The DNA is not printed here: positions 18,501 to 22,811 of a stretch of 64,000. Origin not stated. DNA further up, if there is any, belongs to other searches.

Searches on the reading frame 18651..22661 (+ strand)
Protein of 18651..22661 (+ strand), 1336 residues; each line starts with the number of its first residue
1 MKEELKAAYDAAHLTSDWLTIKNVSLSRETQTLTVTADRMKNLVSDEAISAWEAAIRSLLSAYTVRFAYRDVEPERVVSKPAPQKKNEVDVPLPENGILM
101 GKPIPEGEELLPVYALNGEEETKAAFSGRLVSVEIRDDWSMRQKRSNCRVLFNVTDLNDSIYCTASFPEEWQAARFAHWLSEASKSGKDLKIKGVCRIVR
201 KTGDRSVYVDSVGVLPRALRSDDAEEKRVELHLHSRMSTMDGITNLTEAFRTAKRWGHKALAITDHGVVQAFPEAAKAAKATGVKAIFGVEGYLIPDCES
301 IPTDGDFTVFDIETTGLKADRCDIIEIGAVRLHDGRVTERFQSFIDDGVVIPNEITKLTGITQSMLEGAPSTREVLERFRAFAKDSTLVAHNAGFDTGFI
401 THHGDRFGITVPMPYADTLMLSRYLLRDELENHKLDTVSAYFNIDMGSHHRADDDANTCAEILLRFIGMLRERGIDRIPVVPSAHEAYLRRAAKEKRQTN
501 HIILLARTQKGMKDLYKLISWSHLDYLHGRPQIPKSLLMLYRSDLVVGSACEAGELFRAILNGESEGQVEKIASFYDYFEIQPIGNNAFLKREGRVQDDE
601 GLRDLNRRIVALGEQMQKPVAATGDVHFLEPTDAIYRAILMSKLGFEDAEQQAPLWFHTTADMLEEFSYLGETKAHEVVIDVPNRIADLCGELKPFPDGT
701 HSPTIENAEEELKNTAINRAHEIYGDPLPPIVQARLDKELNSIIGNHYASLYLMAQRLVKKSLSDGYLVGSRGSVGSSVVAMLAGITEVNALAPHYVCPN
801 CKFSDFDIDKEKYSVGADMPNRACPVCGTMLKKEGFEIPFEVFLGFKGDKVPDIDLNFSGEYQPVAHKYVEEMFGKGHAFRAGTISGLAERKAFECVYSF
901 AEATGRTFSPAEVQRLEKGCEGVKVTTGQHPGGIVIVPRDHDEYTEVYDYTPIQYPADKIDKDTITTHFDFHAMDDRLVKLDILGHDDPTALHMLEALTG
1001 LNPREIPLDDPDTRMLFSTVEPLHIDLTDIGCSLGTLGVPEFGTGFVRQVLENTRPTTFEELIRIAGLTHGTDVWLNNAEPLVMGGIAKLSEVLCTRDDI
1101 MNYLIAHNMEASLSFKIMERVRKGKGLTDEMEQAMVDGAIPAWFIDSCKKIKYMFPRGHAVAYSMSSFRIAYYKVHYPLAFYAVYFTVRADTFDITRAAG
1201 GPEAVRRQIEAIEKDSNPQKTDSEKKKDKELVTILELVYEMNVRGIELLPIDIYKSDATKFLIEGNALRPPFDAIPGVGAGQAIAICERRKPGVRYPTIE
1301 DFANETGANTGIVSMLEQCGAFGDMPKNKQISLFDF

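Call 56: search_protein_families(library=pfam, proteins=[window:18651-22661:+], max_evalue=0.001)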
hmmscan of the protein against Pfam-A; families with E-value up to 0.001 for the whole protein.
window:18651-22661:+ (1336 aa): 6 families
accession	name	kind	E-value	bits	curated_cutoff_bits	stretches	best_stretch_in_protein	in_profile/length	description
PF07733.18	DNA_pol3_alpha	-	2e-52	178.8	23.9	2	711-896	2-146/260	Bacterial DNA polymerase III alpha NTPase domain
PF00929.31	RNase_T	-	3.9e-33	115.8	24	1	309-463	2-164/164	Exonuclease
PF02811.25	PHP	-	7.4e-28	98.4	26.4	1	230-576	1-149/164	PHP domain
PF17657.6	DNA_pol3_finger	-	2.4e-21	76.2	22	1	989-1139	2-162/166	Bacterial DNA polymerase III alpha subunit finger domain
PF14579.12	HHH_6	-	2.1e-11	44.3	25.6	1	1245-1329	1-87/90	Helix-hairpin-helix motif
PF13482.12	RNase_H_2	-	0.00033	21.1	22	0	310-446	3-117/165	RNase_H superfamily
